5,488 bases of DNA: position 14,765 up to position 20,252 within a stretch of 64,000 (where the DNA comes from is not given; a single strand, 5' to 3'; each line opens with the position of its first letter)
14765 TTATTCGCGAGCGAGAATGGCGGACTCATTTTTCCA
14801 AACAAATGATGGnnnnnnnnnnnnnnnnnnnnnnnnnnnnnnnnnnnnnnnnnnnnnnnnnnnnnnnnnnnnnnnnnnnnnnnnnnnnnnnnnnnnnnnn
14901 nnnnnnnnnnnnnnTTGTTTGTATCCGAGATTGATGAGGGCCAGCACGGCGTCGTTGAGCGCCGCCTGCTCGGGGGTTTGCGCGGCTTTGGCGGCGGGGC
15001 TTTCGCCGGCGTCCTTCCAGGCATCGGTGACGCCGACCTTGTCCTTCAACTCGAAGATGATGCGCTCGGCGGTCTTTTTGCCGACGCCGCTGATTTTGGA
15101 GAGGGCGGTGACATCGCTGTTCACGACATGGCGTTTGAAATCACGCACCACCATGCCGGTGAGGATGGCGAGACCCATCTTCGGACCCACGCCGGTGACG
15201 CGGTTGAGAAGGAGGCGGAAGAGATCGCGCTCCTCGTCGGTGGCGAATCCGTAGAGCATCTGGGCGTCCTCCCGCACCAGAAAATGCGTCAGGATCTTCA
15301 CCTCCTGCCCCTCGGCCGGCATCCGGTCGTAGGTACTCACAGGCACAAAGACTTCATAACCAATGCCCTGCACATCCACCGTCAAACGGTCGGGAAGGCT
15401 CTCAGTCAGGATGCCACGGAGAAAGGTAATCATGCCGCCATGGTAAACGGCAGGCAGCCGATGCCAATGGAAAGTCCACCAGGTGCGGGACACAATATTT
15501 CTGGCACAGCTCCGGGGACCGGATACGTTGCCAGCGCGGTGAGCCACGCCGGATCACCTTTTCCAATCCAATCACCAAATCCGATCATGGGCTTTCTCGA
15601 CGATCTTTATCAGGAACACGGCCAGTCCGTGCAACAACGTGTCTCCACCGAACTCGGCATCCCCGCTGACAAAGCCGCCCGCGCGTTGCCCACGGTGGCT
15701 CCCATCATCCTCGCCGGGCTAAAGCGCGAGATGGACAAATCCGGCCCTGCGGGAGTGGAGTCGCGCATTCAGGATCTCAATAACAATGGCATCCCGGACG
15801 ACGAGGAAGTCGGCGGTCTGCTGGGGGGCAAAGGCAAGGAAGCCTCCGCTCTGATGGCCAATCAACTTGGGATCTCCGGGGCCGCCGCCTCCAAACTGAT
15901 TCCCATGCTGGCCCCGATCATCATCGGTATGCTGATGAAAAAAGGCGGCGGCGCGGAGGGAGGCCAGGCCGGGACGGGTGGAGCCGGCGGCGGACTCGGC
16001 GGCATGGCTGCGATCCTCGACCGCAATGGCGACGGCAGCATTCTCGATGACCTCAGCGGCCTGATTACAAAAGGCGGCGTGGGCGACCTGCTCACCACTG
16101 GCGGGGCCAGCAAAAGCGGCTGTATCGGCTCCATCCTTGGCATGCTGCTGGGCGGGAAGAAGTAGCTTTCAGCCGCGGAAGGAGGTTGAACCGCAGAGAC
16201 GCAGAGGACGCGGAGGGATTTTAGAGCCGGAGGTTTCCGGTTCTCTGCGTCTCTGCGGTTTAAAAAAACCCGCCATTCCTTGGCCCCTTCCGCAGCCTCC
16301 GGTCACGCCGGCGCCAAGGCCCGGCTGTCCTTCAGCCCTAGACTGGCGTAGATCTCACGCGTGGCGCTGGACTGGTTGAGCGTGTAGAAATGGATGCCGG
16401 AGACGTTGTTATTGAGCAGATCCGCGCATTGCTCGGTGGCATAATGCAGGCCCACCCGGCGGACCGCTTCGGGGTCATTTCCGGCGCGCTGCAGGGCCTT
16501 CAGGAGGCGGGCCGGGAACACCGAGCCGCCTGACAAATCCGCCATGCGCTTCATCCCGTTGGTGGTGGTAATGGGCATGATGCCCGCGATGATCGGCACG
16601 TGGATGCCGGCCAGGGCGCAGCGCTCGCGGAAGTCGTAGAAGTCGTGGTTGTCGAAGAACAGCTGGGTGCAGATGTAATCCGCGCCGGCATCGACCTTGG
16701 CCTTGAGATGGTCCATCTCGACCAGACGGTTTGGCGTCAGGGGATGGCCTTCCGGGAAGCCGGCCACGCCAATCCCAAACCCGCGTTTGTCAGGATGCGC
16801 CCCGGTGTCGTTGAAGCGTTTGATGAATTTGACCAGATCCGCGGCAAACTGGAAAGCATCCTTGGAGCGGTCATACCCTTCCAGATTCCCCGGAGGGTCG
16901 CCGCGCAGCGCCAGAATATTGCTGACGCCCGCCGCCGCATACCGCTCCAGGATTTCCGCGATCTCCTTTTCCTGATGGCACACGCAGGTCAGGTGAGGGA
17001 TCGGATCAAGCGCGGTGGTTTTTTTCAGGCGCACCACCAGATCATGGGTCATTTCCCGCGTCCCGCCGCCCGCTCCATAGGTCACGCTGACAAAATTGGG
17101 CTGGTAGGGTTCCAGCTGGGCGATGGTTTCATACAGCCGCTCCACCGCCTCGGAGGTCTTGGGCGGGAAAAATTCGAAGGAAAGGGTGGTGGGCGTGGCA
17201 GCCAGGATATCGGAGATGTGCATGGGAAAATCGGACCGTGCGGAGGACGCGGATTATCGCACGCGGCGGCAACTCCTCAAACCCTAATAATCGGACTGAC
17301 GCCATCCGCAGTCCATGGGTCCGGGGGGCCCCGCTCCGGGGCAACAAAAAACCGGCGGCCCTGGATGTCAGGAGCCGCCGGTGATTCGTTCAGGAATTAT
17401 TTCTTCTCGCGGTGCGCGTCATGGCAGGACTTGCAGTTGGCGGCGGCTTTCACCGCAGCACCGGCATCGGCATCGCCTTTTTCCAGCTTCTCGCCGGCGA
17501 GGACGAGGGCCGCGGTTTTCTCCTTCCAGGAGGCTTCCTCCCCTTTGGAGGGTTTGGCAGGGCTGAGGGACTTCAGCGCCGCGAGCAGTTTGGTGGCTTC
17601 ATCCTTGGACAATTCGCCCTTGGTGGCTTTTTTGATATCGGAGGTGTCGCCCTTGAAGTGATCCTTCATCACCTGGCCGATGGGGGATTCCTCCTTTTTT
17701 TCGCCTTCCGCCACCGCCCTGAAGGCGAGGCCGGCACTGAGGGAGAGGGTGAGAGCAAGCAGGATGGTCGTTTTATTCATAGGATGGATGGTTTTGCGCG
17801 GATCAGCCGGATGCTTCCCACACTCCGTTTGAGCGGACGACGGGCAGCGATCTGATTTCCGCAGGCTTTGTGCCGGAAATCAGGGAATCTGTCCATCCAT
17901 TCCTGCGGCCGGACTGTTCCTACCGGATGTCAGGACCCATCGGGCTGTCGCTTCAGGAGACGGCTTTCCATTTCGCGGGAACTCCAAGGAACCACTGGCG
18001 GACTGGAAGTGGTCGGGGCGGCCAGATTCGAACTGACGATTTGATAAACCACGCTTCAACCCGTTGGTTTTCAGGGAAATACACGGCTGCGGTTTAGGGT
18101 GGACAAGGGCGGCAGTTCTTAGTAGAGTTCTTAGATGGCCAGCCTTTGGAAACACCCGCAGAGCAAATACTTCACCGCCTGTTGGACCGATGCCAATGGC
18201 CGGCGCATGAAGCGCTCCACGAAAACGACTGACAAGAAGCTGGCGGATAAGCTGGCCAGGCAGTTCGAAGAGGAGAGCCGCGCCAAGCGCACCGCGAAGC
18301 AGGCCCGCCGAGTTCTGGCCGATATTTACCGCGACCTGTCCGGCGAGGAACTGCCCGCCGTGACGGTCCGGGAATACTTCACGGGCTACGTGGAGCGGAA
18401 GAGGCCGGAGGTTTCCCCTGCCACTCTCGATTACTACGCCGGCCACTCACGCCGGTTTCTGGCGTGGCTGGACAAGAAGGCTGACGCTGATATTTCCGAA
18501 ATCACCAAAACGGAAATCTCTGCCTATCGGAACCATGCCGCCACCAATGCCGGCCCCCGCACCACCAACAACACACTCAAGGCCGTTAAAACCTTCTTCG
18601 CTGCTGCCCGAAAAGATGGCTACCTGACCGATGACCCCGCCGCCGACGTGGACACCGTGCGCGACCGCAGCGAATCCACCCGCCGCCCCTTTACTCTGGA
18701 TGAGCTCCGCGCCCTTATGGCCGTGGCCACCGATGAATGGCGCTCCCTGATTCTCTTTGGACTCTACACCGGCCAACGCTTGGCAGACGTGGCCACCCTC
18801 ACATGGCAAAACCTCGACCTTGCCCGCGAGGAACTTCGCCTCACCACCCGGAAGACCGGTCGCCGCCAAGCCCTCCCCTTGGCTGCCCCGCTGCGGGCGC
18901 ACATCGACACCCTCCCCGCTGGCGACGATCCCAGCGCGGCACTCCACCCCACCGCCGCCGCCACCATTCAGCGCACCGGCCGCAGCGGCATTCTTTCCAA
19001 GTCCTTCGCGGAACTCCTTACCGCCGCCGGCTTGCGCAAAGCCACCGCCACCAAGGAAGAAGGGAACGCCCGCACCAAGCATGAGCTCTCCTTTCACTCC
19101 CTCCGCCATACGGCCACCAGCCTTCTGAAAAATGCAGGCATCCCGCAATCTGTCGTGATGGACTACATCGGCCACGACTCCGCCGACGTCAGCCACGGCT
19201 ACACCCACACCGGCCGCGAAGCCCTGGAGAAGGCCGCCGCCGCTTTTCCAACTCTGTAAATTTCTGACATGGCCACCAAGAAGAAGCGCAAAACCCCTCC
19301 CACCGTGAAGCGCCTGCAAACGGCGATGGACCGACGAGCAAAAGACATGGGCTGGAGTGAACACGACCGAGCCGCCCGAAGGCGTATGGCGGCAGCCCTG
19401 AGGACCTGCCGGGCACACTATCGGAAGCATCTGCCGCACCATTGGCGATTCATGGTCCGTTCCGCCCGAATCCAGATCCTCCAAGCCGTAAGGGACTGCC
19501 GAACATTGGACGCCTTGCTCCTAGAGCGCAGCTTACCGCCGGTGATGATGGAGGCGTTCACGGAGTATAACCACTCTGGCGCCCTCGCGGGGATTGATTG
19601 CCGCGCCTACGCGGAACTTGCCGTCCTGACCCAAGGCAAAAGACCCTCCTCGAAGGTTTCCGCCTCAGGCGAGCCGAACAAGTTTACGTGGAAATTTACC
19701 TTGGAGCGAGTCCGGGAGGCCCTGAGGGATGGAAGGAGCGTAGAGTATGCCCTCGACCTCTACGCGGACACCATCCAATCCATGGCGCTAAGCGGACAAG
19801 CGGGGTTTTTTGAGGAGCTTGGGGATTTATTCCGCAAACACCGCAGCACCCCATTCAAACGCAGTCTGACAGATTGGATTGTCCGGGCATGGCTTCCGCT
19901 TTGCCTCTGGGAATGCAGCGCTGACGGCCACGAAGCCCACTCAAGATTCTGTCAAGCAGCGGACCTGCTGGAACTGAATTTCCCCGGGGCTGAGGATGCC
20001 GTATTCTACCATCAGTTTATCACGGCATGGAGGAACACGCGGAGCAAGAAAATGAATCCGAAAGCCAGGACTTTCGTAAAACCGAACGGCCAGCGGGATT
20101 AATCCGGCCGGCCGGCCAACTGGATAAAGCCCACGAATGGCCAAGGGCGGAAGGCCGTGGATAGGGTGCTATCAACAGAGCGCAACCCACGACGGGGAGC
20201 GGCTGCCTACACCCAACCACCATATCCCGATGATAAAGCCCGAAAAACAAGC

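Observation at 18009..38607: Phage-satellite (PICI-like) element at tRNA-Pro carrying a multi-metal resistance cargo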

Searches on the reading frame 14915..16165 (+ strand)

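Call 61: search_protein_families(library=pfam, proteins=[window:14915-16165:+], max_evalue=0.001)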
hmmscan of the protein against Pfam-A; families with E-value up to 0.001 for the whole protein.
window:14915-16165:+ (416 aa): 1 family
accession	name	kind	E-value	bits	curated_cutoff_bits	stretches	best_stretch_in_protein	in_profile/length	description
PF06078.17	DUF937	-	5e-11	43.6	25.4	1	230-342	2-134/135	Bacterial protein of unknown function (DUF937)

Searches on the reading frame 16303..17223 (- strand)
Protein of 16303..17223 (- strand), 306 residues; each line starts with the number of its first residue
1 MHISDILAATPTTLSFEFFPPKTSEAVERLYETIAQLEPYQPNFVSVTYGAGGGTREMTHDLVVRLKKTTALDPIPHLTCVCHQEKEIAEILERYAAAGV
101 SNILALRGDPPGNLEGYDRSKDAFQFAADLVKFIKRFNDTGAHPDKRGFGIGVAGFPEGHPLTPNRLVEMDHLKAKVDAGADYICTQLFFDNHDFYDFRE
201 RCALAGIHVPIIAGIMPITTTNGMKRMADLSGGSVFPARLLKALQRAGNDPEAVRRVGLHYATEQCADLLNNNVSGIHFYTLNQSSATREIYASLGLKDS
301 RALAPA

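Call 61: search_protein_families(library=pfam, proteins=[window:16303-17223:-], max_evalue=0.001)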
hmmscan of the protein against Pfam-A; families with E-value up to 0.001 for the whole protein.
window:16303-17223:- (306 aa): 1 family
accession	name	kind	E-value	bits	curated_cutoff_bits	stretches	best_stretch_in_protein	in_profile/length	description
PF02219.23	MTHFR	-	3.9e-95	318.9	24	1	3-296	2-287/287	Methylenetetrahydrofolate reductase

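Call 102: find_related_loci(query=window:16303-17223:-, collection=genome_contigs, flank=10000)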
Query window:16303-17223:- (306 aa) in genome_contigs; peptide patterns used: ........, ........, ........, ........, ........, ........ (x = any residue, [..] = any of these).
600 stretches matched a pattern (row limit reached: there are more); 595 encode a relative of the query (tblastn E <= 1e-3); the best 80 are kept; 80 distinct loci.
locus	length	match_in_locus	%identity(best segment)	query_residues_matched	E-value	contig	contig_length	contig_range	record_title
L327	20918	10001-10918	90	1-306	0e+0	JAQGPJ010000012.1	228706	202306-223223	MAG: Verrucomicrobiales bacterium isolate RYN_636 scaffold_1361520, whole genome shotgun sequence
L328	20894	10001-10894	80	1-298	9e-168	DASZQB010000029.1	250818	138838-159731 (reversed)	MAG TPA_asm: Verrucomicrobiales bacterium isolate SMAG_U5986 k141_247264, whole genome shotgun sequence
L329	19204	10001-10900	78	1-300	3e-160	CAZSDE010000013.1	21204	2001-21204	MAG TPA_asm: uncultured Akkermansia sp. isolate SRP193358_co1_715 genome assembly, contig: NODE_6044_length_21204_cov_3.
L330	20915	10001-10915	74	1-305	7e-160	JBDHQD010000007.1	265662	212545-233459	MAG: Prosthecobacter sp. isolate AS-MESO-OLR.148 NODE_52_length_265662_cov_82.099787, whole genome shotgun sequence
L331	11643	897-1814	73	1-306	2e-154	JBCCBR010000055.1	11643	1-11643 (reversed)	MAG: Verrucomicrobiota bacterium isolate P01_A01_bin.4 k141_105061_length_11643_cov_8.0000, whole genome shotgun sequenc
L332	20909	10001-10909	73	1-303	5e-153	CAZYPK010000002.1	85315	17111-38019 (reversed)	MAG TPA_asm: uncultured Phycisphaeraceae bacterium isolate SRP344714_co2_493 genome assembly, contig: NODE_573_length_85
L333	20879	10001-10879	74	1-296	8e-150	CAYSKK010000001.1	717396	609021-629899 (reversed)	MAG TPA_asm: uncultured Chthoniobacter sp. isolate binchicken_co322_90 genome assembly, contig: NODE_2_length_717396_cov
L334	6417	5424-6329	72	1-302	2e-150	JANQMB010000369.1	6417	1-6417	MAG: Verrucomicrobiales bacterium isolate PL25a_bin.81 k99_3035665, whole genome shotgun sequence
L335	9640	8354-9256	72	1-302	5e-149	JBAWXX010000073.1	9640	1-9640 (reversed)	MAG: Verrucomicrobiota bacterium isolate ELA074 MAG074_73, whole genome shotgun sequence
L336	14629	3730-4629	71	1-303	2e-148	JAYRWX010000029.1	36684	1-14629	MAG: Verrucomicrobiales bacterium isolate EBPR_ori4bin.17 k141_156119, whole genome shotgun sequence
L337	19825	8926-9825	72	1-300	1e-147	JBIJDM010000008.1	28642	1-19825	MAG: Phycisphaerae bacterium isolate ME2006-08-22D15_3300044611_group2_bin25 Rohwer_bin1625_scaffold_852_c2, whole genom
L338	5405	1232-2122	71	1-300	8e-147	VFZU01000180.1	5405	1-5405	MAG: Acidobacteria bacterium isolate K_Offshore_40m_m2_176 K_Offshore_40m_m2_176_Ga0194133_10027448, whole genome shotgu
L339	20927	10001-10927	67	1-305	2e-144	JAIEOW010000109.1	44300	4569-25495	MAG: Phycisphaerales bacterium isolate co.spades.DASTOOL.1kb_150 c_000000442401, whole genome shotgun sequence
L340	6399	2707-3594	70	1-297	1e-142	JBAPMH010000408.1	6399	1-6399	MAG: Chthoniobacterales bacterium isolate MFD03584_ilm_asm_bin2 k127_131351, whole genome shotgun sequence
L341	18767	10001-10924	65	1-303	3e-139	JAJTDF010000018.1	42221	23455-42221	MAG: Planctomycetaceae bacterium isolate 53600_E7 Sample_53600_scaffold_79, whole genome shotgun sequence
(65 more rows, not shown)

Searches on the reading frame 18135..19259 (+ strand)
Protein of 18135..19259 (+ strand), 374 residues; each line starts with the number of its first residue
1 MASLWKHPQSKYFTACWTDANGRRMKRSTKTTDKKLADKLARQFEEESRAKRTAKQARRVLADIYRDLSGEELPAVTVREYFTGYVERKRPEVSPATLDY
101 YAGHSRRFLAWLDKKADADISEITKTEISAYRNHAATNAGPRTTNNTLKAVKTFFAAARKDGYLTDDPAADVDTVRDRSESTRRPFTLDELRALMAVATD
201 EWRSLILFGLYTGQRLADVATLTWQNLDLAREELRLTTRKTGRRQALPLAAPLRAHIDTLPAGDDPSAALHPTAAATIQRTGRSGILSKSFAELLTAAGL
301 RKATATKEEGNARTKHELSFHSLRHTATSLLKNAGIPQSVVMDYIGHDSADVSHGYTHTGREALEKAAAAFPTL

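Call 7: search_protein_families(library=pfam, proteins=[window:18135-19259:+], max_evalue=0.01)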
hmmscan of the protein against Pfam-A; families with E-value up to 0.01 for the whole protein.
window:18135-19259:+ (374 aa): 6 families
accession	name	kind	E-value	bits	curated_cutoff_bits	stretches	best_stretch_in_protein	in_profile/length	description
PF00589.27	Phage_integrase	-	3e-17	63.4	27.1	1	187-359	4-168/172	Phage integrase family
PF13495.12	Phage_int_SAM_4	-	3.1e-09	37.5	27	1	92-157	13-77/85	Phage integrase, N-terminal SAM-like domain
PF13102.12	Phage_int_SAM_5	-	8.9e-08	32.8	22.3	1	78-169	2-93/98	Phage integrase SAM-like domain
PF02899.23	Phage_int_SAM_1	-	2.2e-05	25.1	22.3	1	92-160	13-81/83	Phage integrase, N-terminal SAM-like domain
PF24624.1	Int_N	-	0.00097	20.2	27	0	105-174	27-98/100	Phage integrase, N-terminal domain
PF22022.2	Phage_int_M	-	0.0032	18.1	27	0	116-172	37-93/96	Phage integrase central domain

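Call 9: search_protein_families(library=phrogs, proteins=[window:18135-19259:+], max_evalue=0.01)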
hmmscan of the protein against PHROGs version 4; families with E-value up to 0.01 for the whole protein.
window:18135-19259:+ (374 aa): 4 families
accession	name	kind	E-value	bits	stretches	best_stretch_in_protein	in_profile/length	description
phrog_1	-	integration and excision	8.7e-48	165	1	10-371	121-447/611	integrase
phrog_216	-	integration and excision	6.5e-24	85.5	1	141-372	12-237/301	integrase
phrog_7244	-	integration and excision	1.3e-08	35.5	1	117-255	112-249/263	integrase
phrog_7685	-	integration and excision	8.7e-06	26.4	1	313-369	176-233/240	integrase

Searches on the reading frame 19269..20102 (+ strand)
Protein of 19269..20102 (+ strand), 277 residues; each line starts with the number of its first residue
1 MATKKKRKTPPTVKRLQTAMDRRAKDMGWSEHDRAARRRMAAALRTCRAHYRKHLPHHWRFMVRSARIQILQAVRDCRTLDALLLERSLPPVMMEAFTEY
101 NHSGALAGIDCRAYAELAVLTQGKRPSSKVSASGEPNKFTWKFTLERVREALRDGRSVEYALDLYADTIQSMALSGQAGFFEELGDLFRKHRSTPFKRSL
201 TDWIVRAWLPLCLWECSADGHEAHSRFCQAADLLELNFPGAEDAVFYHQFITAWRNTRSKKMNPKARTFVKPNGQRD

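Call 7: search_protein_families(library=pfam, proteins=[window:19269-20102:+], max_evalue=0.01)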
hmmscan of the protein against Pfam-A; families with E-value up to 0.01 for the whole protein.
window:19269-20102:+ (277 aa): 0 families

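Call 9: search_protein_families(library=phrogs, proteins=[window:19269-20102:+], max_evalue=0.01)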
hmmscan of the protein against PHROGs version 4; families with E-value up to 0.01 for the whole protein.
window:19269-20102:+ (277 aa): 0 families

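Call 58: search_protein_families(library=padloc, proteins=[window:19269-20102:+], max_evalue=0.01)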
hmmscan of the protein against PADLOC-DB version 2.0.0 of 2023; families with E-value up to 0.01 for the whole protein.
window:19269-20102:+ (277 aa): 0 families

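Call 88: find_homologous_proteins(query=window:19269-20102:+, max_evalue=0.001)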
Query window:19269-20102:+ (277 aa): 15 proteins with E <= 0.001 among 4161 candidates.
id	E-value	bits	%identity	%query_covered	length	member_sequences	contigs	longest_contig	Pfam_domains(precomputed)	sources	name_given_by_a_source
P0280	8.3e-187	637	100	100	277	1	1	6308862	-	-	-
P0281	1.6e-135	469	77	96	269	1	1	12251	-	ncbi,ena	-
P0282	9.3e-123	427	68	100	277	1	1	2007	-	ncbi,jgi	jgi:hypothetical protein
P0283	2.2e-121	423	66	100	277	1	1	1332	-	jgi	-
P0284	1.7e-115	403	65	100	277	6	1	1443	-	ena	-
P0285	6.4e-91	323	57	94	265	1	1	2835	-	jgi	-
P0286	1.0e-90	322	62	83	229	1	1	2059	-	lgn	-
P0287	7.1e-80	286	55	88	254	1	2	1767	-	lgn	-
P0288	6.8e-68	247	48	89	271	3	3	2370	-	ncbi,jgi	jgi:hypothetical protein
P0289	8.1e-67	244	46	94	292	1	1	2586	-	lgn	-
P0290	7.9e-65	237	61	62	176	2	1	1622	-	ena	-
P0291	2.3e-62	229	61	63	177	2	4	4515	-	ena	-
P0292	1.5e-61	226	44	94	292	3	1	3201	-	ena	-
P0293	2.5e-49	186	41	86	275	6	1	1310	-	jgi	jgi:hypothetical protein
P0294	1.2e-29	122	36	89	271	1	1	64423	-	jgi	-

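Call 89: find_encoding_contigs(protein=P0281, flank=10000, max_places=2)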
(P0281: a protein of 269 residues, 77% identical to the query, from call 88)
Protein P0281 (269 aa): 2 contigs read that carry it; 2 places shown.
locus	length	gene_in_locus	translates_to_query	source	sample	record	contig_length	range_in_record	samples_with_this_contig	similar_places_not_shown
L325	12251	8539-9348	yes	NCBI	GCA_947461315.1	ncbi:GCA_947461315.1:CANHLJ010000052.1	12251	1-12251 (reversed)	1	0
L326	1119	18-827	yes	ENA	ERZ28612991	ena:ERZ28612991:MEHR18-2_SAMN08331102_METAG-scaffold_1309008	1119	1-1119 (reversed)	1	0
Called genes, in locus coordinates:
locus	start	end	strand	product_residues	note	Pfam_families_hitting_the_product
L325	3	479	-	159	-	?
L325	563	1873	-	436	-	-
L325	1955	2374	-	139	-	PF01850:PIN (weak)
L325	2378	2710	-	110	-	-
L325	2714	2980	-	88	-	-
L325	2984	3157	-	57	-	-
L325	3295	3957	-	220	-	-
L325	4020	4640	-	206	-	PF01330:RuvA_N, PF00633:HHH (faint), PF14520:HHH_5, PF07499:RuvA_C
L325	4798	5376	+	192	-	PF06078:DUF937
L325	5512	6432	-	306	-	PF02219:MTHFR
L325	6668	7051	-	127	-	-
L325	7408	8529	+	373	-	PF02899:Phage_int_SAM_1 (weak), PF13102:Phage_int_SAM_5 (weak), PF13495:Phage_int_SAM_4 (weak), PF00589:Phage_integrase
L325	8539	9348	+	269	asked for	-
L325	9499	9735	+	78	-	PF12728:HTH_17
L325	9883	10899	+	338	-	PF01807:Zn_ribbon_DnaG (weak)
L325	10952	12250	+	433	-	?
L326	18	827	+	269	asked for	-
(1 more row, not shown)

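Call 93: search_solved_structures(query=A6, max_evalue=10)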
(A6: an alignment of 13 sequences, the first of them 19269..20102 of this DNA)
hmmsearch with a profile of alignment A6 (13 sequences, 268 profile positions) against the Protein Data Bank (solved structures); distinct sequences matched with E-value up to 10: 6.
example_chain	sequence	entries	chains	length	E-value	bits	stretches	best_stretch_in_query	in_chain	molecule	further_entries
7l20_w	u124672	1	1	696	0.051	16.2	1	104-153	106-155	Ribosome-releasing factor 2, mitochondrial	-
7nsh_BC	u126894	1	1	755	0.58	12.7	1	104-153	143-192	Ribosome-releasing factor 2, mitochondrial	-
8g4k_A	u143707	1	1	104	0.61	12.6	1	126-194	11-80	5HCS_TGFBR2_1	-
2ahf_A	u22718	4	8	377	0.7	12.5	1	209-251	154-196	unsaturated glucuronyl hydrolase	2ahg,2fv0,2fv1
1vd5_A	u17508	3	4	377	0.7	12.5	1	209-251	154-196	unsaturated glucuronyl hydrolase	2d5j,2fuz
8roq_N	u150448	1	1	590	1.7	11.2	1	122-195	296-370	PIIIa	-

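Call 94: search_protein_families(library=pfam, alignment_id=A6, max_evalue=0.1)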
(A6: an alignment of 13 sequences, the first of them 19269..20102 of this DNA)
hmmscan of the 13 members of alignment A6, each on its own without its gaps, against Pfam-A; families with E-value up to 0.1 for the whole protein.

A. member 1, window:19269-20102:+ (277 aa): 0 families

B. families by the number of members that match (of 13 scanned): 3 families
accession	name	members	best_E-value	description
PF03421.22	Acetyltransf_14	2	0.011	YopJ Serine/Threonine acetyltransferase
PF18583.6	Arnt_C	1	0.0083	Aminoarabinose transferase C-terminal domain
PF20920.2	DAXX_hist_bd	1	0.052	Death domain-associated protein 6, histone binding domain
